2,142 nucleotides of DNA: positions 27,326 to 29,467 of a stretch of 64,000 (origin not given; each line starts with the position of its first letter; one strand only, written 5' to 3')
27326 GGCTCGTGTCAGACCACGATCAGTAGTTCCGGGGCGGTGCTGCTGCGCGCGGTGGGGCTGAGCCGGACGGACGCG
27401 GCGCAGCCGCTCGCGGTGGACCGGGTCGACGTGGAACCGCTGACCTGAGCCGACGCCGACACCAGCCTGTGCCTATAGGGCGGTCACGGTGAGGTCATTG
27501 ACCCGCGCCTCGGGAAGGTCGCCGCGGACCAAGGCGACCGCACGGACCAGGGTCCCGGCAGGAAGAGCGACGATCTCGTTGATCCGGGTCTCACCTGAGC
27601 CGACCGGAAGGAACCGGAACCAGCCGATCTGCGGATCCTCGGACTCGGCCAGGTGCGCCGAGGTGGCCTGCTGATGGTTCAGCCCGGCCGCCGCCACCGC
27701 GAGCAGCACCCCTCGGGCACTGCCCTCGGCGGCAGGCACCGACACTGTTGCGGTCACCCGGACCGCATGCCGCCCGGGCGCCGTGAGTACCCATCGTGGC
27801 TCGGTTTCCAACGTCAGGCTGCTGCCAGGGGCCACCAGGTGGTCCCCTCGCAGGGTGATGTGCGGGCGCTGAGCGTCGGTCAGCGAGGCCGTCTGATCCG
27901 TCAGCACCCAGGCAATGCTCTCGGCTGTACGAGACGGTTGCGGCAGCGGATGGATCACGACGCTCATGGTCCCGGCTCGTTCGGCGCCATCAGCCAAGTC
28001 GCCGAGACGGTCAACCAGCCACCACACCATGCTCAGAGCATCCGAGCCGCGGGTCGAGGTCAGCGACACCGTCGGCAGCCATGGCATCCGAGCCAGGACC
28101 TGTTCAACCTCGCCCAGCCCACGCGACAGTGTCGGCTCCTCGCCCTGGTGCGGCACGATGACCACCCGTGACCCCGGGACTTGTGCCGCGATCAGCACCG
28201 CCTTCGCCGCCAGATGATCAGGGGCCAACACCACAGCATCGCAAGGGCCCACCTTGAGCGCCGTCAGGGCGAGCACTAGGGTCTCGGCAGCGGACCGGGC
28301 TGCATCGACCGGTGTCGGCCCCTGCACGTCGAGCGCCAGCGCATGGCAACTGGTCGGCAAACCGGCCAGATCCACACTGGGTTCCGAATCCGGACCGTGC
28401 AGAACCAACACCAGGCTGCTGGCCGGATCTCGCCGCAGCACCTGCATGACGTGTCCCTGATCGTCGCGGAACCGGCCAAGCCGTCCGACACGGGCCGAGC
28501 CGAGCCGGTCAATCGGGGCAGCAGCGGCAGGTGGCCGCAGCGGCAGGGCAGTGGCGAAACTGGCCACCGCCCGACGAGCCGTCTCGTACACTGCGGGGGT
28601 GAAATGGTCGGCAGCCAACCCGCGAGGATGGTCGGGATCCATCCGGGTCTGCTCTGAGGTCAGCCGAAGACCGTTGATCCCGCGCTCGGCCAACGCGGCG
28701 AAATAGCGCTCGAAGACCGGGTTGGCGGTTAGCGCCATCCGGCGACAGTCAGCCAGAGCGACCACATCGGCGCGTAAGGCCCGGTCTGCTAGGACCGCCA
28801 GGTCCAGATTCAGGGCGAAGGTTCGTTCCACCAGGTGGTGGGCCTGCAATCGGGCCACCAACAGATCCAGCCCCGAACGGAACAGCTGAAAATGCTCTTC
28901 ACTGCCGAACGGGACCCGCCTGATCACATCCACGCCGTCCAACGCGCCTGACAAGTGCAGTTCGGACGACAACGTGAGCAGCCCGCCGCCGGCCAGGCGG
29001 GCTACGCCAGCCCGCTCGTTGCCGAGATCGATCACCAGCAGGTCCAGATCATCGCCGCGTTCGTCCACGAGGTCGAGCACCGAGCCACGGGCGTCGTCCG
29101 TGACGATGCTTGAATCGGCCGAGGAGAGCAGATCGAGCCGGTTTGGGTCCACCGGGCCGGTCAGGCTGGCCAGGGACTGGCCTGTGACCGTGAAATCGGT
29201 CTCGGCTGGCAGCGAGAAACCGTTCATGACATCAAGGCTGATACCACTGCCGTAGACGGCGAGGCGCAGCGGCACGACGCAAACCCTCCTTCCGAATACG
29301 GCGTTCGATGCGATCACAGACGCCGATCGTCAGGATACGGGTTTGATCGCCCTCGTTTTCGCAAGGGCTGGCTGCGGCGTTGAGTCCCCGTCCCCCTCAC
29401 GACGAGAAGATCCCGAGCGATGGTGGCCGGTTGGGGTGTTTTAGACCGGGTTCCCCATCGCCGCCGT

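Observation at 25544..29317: Convergent pair of paralogous ~620-aa two-domain proteins of unknown function downstream of the suf operon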

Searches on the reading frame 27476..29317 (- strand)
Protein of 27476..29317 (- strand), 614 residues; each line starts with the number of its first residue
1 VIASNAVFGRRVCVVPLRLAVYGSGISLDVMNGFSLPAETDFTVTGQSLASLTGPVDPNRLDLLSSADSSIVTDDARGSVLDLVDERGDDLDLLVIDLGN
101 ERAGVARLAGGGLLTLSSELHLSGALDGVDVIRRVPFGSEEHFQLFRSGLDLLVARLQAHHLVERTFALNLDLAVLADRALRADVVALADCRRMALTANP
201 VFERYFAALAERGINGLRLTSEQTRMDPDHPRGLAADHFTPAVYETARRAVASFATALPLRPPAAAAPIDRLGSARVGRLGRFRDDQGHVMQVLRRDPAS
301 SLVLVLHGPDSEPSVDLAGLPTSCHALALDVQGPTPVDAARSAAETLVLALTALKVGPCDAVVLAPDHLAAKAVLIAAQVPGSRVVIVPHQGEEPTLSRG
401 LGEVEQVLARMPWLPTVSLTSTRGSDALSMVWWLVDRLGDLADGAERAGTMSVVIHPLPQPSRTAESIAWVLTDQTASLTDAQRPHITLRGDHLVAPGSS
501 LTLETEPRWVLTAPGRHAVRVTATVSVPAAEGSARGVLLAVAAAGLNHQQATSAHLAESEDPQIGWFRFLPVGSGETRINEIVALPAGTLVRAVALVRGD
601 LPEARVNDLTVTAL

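Call 4: search_protein_families(library=pfam, proteins=[window:27476-29317:-], max_evalue=1)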
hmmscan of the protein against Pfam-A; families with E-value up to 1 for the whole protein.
window:27476-29317:- (614 aa): 1 family
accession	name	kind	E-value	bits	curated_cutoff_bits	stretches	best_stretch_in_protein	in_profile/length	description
PF19786.4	DUF6270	-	1.8e-23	84.1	27.5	1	21-239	1-222/222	Family of unknown function (DUF6270)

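Call 5: search_protein_families(library=ncbifam, proteins=[window:27476-29317:-], max_evalue=1)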
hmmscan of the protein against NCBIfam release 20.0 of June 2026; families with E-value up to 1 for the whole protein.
window:27476-29317:- (614 aa): 0 families

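Call 10: search_solved_structures(query=window:27476-29317:-, max_evalue=10)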
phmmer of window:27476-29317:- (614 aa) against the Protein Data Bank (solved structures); distinct sequences matched with E-value up to 10: 0.

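Call 11: find_homologous_proteins(query=window:27476-29317:-, max_evalue=0.001)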
Query window:27476-29317:- (614 aa): 2 proteins with E <= 0.001 among 8000 candidates.
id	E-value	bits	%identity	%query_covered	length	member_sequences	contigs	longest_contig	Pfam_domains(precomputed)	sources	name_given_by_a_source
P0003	0.0e+0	1284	100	98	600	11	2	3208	PF19786.5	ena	-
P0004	5.2e-282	955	75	98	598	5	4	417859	PF19786.5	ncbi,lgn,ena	-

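Call 17: find_related_loci(query=A1, collection=genome_contigs, flank=10000)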
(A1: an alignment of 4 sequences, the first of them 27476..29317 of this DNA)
Query A1 (614 aa) in genome_contigs; peptide patterns used: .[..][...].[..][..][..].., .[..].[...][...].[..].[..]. (x = any residue, [..] = any of these).
35 stretches matched a pattern; 2 encode a relative of the query (tblastn E <= 1e-3); 1 distinct loci.
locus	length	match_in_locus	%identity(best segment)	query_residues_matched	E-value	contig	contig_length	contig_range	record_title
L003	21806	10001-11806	75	9-613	0e+0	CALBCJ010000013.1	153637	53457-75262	MAG TPA_asm: uncultured Propionibacteriaceae bacterium isolate ERR589517_bin.91_CONCOCT_v1.1_MAG genome assembly, contig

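Call 19: search_protein_families(library=padloc, proteins=[window:27476-29317:-], max_evalue=1)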
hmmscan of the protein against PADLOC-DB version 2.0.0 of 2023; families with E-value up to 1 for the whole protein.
window:27476-29317:- (614 aa): 0 families

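Call 20: search_protein_families(library=phrogs, proteins=[window:27476-29317:-], max_evalue=1)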
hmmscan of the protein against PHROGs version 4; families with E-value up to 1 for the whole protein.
window:27476-29317:- (614 aa): 0 families

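Call 29: search_protein_representatives(alignment_id=A1)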
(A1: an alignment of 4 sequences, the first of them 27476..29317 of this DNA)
Query: 4 sequences, 637 profile positions. Proteins with E-value up to 0.001 (for the whole library): 1128; up to 1e-10: 549; up to 1e-30: 46. The best 150 are listed.
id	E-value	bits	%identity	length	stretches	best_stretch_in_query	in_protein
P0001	0.0e+00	1071.3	-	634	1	1-637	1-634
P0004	3.8e-267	904.6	-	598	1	3-635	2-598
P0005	2.1e-118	413.2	-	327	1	4-257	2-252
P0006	5.0e-65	236.8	-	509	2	5-243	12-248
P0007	1.2e-50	189.4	-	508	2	3-249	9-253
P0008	1.8e-47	178.8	-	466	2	6-245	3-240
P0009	1.2e-43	166.2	-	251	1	6-246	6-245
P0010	5.0e-40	154.3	-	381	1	7-243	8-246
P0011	7.0e-39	150.5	-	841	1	5-269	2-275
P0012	9.9e-39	150.0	-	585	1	1-253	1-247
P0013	8.2e-38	146.9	-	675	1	3-252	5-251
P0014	4.4e-37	144.5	-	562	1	6-256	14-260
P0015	9.4e-37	143.4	-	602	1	6-255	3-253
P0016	1.4e-36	142.9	-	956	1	5-253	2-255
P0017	2.5e-36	142.1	-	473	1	6-250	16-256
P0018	6.1e-36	140.7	-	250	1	6-248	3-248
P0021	2.3e-34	135.6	-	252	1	3-245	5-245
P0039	7.6e-32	127.2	-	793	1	3-250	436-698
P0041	2.0e-31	125.9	-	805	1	8-249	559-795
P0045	3.7e-31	125.0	-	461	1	3-253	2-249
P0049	1.1e-30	123.4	-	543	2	6-245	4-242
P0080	1.8e-28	116.1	-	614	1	6-255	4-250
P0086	3.4e-28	115.2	-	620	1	5-254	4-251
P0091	9.3e-28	113.7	-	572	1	5-247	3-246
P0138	5.6e-25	104.5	-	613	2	3-171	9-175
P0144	1.0e-24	103.7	-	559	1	5-264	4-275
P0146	1.3e-24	103.3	-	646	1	5-272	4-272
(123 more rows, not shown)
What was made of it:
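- Most DUF6270 proteins are single standalone genes of about 250 aa (call 29).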

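Call 33: search_protein_families(library=pfam, alignment_id=A2, max_evalue=0.001)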
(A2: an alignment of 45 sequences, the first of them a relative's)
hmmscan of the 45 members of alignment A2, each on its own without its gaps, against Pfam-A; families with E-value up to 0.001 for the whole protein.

A. member 1, P0011 (841 aa): 3 families
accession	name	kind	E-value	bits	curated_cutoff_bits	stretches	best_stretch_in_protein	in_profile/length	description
PF19786.4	DUF6270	-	9.9e-61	205.9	27.5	1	6-230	1-222/222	Family of unknown function (DUF6270)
PF07940.18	Hepar_II_III_C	-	3.2e-12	46.9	24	1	564-746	9-195/237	Heparinase II/III-like, C-terminal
PF16889.11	Hepar_II_III_N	-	2.5e-06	27.5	22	1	311-534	76-315/340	Heparinase II/III N-terminus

B. families by the number of members that match (of 45 scanned): 18 families
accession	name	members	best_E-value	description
PF19786.4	DUF6270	45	3.9e-68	Family of unknown function (DUF6270)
PF07940.18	Hepar_II_III_C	5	4e-13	Heparinase II/III-like, C-terminal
PF04577.19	Glyco_transf_61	3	9.8e-19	Glycosyltransferase 61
PF16889.11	Hepar_II_III_N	3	3.6e-14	Heparinase II/III N-terminus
PF00132.30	Hexapep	3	8.7e-12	Bacterial transferase hexapeptide (six repeats)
PF13472.12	Lipase_GDSL_2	2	2e-06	GDSL-like Lipase/Acylhydrolase family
PF05050.19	Methyltransf_21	1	2.3e-22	Methyltransferase FkbM domain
PF00535.33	Glycos_transf_2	1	5.2e-22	Glycosyl transferase family 2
PF13469.12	Sulfotransfer_3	1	1.8e-16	Sulfotransferase family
PF00685.33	Sulfotransfer_1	1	2.6e-14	Sulfotransferase domain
PF14602.12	Hexapep_2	1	2.4e-07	Hexapeptide repeat of succinyl-transferase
PF13641.12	Glyco_tranf_2_3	1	1.2e-06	Glycosyltransferase like family 2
PF10111.15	Glyco_tranf_2_2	1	1.3e-06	Glycosyltransferase like family 2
PF05728.18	UPF0227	1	0.00028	Uncharacterised protein family (UPF0227)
PF12146.15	Hydrolase_4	1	0.00037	Serine aminopeptidase, S33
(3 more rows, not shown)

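Call 43: find_encoding_contigs(protein=P0009, flank=8000, max_places=3)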
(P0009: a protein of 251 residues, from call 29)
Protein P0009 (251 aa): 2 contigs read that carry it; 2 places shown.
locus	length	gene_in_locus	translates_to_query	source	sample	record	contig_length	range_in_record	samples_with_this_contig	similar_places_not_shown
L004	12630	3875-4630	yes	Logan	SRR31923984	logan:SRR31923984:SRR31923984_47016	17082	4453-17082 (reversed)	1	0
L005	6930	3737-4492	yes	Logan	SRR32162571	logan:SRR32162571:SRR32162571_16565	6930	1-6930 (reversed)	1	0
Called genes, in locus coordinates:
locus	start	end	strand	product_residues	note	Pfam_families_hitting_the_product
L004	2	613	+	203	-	?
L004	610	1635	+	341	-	-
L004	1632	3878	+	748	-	PF13524:Glyco_trans_1_2 (weak), PF20706:GT4-conflict (faint), PF13439:Glyco_transf_4 (weak), PF00534:Glycos_transf_1 (weak), PF13692:Glyco_trans_1_4 (weak)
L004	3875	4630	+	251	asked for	PF19786:DUF6270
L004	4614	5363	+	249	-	PF03567:Sulfotransfer_2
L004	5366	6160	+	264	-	-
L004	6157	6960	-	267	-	-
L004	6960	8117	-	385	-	PF02350:Epimerase_2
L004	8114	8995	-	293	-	PF00005:ABC_tran, PF13304:AAA_21 (faint)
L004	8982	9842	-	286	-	PF01061:ABC2_membrane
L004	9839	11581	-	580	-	PF13439:Glyco_transf_4, PF13579:Glyco_trans_4_4, PF00534:Glycos_transf_1, PF13692:Glyco_trans_1_4, PF13524:Glyco_trans_1_2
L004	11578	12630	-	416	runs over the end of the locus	PF13439:Glyco_transf_4, PF13579:Glyco_trans_4_4, PF00534:Glycos_transf_1, PF13692:Glyco_trans_1_4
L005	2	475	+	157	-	?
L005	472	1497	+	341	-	-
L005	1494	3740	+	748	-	PF13524:Glyco_trans_1_2 (weak), PF20706:GT4-conflict (faint), PF13439:Glyco_transf_4 (weak), PF00534:Glycos_transf_1 (weak), PF13692:Glyco_trans_1_4 (weak)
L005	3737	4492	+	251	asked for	PF19786:DUF6270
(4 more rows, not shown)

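Call 44: find_encoding_contigs(protein=P0018, flank=8000, max_places=2)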
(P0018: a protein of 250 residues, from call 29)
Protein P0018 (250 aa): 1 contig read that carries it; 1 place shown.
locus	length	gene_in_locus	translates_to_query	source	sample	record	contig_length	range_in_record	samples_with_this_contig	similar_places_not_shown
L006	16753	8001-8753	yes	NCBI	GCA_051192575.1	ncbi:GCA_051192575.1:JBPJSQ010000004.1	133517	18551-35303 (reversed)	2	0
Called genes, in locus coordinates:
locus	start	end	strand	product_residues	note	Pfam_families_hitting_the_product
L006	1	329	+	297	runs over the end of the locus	PF01061:ABC2_membrane (weak)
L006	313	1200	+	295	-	PF00005:ABC_tran, PF13304:AAA_21 (faint)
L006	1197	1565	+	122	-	-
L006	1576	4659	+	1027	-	PF00535:Glycos_transf_2, PF10111:Glyco_tranf_2_2 (weak)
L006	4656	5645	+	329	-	PF04230:PS_pyruv_trans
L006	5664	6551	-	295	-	-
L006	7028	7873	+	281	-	-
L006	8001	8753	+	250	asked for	PF19786:DUF6270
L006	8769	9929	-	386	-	PF13579:Glyco_trans_4_4 (faint), PF02350:Epimerase_2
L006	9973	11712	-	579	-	PF13524:Glyco_trans_1_2, PF00535:Glycos_transf_2 (weak)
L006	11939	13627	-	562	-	-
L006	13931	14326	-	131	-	PF16320:Ribosomal_L12_N, PF00542:Ribosomal_L12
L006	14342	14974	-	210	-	PF00466:Ribosomal_L10, PF27436:RL10_C (weak)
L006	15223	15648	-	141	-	-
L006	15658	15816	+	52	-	PF00072:Response_reg (weak)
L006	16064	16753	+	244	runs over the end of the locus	PF01471:PG_binding_1, PF00877:NLPC_P60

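Call 45: find_encoding_contigs(protein=P0021, flank=8000, max_places=2)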
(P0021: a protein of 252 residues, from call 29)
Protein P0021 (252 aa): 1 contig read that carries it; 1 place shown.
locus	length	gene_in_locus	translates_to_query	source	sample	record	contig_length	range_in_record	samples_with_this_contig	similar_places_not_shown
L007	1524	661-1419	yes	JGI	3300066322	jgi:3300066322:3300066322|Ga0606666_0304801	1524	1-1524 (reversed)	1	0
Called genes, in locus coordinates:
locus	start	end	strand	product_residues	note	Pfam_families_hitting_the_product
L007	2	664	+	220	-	?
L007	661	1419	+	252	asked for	PF19786:DUF6270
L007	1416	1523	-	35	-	?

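Call 46: find_encoding_contigs(protein=P0006, flank=8000, max_places=2)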
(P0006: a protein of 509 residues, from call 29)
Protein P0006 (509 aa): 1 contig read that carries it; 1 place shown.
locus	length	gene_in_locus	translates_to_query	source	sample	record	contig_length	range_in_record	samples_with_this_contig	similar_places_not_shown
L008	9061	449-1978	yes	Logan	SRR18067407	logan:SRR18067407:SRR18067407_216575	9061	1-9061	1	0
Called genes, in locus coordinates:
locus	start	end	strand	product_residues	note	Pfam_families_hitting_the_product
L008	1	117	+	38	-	?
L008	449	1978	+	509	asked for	PF19786:DUF6270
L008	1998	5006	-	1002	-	PF02018:CBM_4_9 (faint)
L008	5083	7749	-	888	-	PF07940:Hepar_II_III_C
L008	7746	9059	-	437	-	?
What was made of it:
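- L008 has a Hepar_II_III_C protein alongside (call 46).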

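Call 47: predict_structure(alignment_id=A3)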
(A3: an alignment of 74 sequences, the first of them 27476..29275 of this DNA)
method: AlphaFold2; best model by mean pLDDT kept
length: 600 residues; sequences in the alignment: 74
mean_pLDDT: 81.6   pTM: 0.57
mean pLDDT of the five models: 81.6, 81.4, 80.8, 78.4, 74.9
residues with pLDDT >= 90: 219; 70-90: 258; 50-70: 102; < 50: 21
segments of 3 or more residues with pLDDT < 50: 251-254, 465-471, 532-540
pLDDT, mean of each block of 10 residues (from residue 1): 93 96 93 98 89 81 97 94 98 96 94 89 98 98 96 98 83 95 98 98 98 96 98 98 80 53 75 75 83 85 83 83 79 80 81 84 79 73 67 75 65 73 74 57 56 64 47 70 78 78 78 73 72 44 70 82 85 68 77 78
secondary structure, 60 per line:
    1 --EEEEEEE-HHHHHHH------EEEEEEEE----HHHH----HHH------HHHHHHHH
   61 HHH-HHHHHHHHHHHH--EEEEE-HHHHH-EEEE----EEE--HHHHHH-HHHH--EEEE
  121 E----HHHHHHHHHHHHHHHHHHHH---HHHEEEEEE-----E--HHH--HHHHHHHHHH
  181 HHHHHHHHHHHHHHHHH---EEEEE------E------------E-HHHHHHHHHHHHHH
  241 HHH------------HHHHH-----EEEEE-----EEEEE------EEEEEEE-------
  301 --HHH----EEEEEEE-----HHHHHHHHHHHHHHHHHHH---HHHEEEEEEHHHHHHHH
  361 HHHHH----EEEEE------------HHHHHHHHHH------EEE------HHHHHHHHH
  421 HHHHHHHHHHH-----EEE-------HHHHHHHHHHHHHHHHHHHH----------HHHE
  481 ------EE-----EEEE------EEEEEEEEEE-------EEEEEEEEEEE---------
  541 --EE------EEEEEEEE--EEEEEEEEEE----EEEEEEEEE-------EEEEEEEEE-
elements in order: E3-9 H11-17 E24-31 H36-39 H53-63 H65-76 E79-83 H85-89 E91-94 E99-101 H104-109 H111-114 E117-121 H126-145 E152-157 H171-197 E201-205 H227-243 H256-260 E266-270 E276-280 E287-293 E310-316 H322-340 E347-352 H353-365 E370-374 H387-396 E403-405 H412-431 E437-439 H447-466 E494-497 E504-513 E521-531 E551-558 E561-570 E575-583 E591-599
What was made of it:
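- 28541..29275 (-): B, N-terminal DUF6270 domain (aa 1-245). AF2 pLDDT is mostly above 93 (call 47).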

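Call 65: search_solved_structures(query=A3, max_evalue=10, show_alignments=2)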
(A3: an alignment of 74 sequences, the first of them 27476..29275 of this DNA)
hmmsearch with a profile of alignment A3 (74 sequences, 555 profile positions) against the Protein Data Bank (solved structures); distinct sequences matched with E-value up to 10: 1.
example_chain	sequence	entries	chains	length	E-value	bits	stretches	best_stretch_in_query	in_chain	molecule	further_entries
37ct_A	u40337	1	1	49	0.77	11.7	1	141-168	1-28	Probable conserved proline rich membrane protein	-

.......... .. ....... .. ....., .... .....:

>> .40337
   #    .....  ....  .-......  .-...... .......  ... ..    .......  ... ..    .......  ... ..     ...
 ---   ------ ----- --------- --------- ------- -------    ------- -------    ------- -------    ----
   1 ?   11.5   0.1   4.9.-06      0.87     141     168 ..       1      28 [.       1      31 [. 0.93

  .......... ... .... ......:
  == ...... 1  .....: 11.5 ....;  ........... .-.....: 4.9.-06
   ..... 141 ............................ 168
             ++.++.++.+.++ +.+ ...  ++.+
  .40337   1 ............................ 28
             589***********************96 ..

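Call 67: fold_search(model_id=the predicted structure, library=pdb)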
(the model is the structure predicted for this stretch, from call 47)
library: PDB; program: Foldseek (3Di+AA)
matches with E <= 10: 1423; with E <= 0.001: 36
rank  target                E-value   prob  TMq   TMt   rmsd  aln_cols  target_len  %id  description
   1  6k1t                  1.8e-05  1.00  0.23  0.42   8.8       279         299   10  The structure of Francisella virulence factor BioJ (released 2020-04-15)
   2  2oxe_A                4.6e-05  0.97  0.16  0.21  15.1       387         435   10  Structure of the Human Pancreatic Lipase-related Protein 2 (released 2007-03-27)
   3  5jrl_B                1.3e-04  1.00  0.23  0.21   6.9       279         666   11  Crystal Structure of the Sphingopyxin I Lasso Peptide Isopeptidase SpI-IsoP (Native) (released 2016-09-14)
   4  7at4                  2.0e-04  1.00  0.22  0.39  13.8       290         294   16  Structure of EstD11 in complex with Naproxen (released 2021-03-03)
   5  7bfo                  2.2e-04  1.00  0.24  0.46   7.5       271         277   12  Thermogutta terrifontis esterase 2 phosphonylated by VX (released 2021-02-10)
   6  7at0_B                2.2e-04  1.00  0.23  0.42   8.2       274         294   15  Structure of the Hormone-Sensitive Lipase like EstD11 (released 2021-03-03)
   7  3fcy_A                2.2e-04  1.00  0.21  0.36   7.3       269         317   11  Crystal Structure of Acetyl Xylan Esterase 1 from Thermoanaerobacterium sp. JW/SL YS485 (released 2009-11-17)
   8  3hxk_A                2.3e-04  1.00  0.24  0.50   6.2       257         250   10  Crystal Structure of a sugar hydrolase (YeeB) from Lactococcus lactis, Northeast Structural Genomics Consortium Target (released 2009-07-07)
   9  5vta_B                2.4e-04  1.00  0.25  0.21   6.5       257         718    8  Co-Crystal Structure of DPPIV with a Chemibody Inhibitor (released 2018-05-09)
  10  8x6v_B                2.7e-04  1.00  0.21  0.42   9.2       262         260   14  Crystal structure of GlacPETase (released 2024-02-14)
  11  6fkx_B                2.9e-04  1.00  0.22  0.38   7.4       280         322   14  Crystal structure of an acetyl xylan esterase from a desert metagenome (released 2018-02-28)
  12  7l0a_A                3.1e-04  1.00  0.23  0.48   7.0       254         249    9  Crystal structure of s-formylglutathione hydrolase (FrmB) from Staphylococcus aureus, apoenzyme (released 2020-12-23)
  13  2pvs_B                3.2e-04  0.92  0.18  0.23  14.7       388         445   11  Structure of human pancreatic lipase related protein 2 mutant N336Q (released 2007-12-18)
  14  6u7m_A                3.2e-04  0.91  0.16  0.21  14.5       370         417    8  Cryo-EM Structure of Helical Lipoprotein Lipase (released 2020-04-08)
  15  5l2p_A                3.4e-04  1.00  0.24  0.43   8.4       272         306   14  Structure of arylesterase (released 2017-08-09)
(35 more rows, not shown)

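Call 74: find_encoding_contigs(protein=P0016, flank=9000, max_places=1)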
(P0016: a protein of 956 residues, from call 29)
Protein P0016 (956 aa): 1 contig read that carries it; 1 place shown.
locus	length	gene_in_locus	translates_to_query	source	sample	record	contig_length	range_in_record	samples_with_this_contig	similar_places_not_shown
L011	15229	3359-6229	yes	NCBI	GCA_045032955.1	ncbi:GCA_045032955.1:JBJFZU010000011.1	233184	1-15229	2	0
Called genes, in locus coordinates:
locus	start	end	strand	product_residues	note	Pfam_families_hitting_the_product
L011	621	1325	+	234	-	-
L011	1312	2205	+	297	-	PF00005:ABC_tran, PF02463:SMC_N (faint), PF13304:AAA_21 (faint)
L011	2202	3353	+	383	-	PF02350:Epimerase_2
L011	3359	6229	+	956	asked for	PF19786:DUF6270, PF07940:Hepar_II_III_C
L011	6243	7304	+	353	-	PF02655:ATP-grasp_3 (faint), PF08443:RimK (faint)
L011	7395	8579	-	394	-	-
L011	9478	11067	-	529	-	-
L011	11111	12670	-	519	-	PF00733:Asn_synthase (faint)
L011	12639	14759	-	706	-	PF13439:Glyco_transf_4, PF13579:Glyco_trans_4_4, PF00534:Glycos_transf_1, PF13692:Glyco_trans_1_4, PF13524:Glyco_trans_1_2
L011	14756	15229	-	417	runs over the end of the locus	PF02826:2-Hacid_dh_C (faint), PF03446:NAD_binding_2 (weak), PF03721:UDPG_MGDP_dh_N, PF00984:UDPG_MGDP_dh, PF03720:UDPG_MGDP_dh_C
